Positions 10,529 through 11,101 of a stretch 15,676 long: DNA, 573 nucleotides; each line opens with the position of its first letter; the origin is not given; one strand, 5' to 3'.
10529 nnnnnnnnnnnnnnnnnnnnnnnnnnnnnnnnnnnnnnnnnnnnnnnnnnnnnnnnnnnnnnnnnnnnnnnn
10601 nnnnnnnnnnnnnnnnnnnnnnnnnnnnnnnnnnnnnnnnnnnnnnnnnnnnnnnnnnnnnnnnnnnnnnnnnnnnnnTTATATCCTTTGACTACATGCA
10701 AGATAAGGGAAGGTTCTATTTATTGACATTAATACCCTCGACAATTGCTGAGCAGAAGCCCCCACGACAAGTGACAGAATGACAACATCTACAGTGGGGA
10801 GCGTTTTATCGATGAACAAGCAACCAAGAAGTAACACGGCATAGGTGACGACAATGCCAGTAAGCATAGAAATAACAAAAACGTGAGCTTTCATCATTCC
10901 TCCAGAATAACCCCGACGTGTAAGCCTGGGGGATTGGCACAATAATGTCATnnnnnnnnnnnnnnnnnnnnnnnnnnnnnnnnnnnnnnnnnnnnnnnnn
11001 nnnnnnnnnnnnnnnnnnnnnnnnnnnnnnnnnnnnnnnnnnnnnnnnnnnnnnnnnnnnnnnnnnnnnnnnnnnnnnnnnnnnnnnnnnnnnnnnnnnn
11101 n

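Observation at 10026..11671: crcB / small ORF / truncated enolase segment is bracketed by ~50-bp imperfect inverted repeats: a candidate cassette-like unit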

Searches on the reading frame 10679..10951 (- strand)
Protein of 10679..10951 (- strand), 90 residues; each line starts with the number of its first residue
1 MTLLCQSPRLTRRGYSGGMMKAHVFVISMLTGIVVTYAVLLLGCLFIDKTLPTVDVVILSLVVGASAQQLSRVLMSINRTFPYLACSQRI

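Call 26: search_protein_families(proteins=[window:10679-10951:-], library=ncbifam, max_evalue=0.01)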
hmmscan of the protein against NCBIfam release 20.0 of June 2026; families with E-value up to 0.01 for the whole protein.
window:10679-10951:- (90 aa): 0 families
